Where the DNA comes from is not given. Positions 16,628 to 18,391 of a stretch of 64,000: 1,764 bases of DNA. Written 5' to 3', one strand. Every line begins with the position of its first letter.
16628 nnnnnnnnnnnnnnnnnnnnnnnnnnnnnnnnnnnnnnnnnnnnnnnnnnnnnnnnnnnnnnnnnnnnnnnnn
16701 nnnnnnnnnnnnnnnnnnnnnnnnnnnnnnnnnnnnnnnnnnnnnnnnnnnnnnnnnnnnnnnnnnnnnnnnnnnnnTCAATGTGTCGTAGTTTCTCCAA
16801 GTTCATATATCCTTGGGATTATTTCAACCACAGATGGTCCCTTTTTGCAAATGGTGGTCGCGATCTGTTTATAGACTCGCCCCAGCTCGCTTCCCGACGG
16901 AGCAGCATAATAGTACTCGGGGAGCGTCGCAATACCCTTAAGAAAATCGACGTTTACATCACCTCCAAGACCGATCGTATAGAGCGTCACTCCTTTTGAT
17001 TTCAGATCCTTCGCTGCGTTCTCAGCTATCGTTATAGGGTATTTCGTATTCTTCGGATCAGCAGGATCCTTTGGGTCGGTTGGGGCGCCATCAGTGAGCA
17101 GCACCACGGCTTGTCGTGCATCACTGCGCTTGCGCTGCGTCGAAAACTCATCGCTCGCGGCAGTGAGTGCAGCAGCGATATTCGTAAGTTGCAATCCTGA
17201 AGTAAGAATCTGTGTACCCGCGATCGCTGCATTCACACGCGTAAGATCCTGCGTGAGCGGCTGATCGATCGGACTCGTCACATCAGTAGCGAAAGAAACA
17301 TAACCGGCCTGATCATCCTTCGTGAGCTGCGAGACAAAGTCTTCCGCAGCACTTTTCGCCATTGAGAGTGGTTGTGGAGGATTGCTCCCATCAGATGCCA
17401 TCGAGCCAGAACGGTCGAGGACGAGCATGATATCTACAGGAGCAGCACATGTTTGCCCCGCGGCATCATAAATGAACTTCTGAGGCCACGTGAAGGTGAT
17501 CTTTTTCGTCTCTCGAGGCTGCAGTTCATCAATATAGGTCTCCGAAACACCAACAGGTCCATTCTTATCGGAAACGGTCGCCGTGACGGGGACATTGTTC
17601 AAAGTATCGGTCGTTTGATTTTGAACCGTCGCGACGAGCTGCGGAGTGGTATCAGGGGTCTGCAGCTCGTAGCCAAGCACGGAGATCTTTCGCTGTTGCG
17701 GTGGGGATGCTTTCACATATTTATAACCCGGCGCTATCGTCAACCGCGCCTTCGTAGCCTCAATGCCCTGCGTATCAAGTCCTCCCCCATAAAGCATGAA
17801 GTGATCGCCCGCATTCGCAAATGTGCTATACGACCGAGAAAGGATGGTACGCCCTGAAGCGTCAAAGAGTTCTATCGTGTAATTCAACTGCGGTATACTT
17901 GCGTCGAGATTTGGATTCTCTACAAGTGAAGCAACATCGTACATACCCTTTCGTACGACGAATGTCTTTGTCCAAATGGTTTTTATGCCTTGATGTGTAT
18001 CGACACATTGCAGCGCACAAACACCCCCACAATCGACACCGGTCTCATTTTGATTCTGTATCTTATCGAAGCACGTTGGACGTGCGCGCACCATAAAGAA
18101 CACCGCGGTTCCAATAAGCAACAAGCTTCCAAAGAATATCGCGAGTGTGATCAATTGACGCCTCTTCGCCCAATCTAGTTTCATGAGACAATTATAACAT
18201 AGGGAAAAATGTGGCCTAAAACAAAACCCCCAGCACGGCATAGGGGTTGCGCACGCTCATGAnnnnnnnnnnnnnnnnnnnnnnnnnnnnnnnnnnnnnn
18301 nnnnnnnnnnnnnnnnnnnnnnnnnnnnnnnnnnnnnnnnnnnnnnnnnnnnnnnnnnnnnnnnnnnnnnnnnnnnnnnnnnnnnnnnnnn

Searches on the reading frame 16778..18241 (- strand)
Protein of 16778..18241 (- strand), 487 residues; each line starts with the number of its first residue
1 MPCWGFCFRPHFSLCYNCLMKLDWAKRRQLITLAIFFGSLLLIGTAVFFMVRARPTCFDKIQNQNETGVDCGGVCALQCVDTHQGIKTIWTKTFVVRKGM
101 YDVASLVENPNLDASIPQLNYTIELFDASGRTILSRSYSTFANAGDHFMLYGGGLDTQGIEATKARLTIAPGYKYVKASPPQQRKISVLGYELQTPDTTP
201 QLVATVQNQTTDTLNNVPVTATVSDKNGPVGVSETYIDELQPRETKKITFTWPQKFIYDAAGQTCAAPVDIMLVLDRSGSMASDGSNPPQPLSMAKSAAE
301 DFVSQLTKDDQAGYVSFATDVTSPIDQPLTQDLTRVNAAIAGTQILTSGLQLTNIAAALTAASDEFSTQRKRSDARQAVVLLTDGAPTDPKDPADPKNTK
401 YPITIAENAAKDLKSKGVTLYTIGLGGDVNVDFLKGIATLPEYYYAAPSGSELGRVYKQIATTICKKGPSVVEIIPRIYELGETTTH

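Call 11: search_protein_families(library=pfam, proteins=[window:16778-18241:-], max_evalue=0.001)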
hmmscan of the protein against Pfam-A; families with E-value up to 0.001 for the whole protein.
window:16778-18241:- (487 aa): 2 families
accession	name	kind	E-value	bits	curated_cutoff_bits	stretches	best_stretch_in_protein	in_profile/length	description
PF00092.34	VWA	-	7.4e-22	78.8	23.8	1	270-458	1-173/174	von Willebrand factor type A domain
PF13519.12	VWA_2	-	9.2e-18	65.3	27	1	271-385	1-106/107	von Willebrand factor type A domain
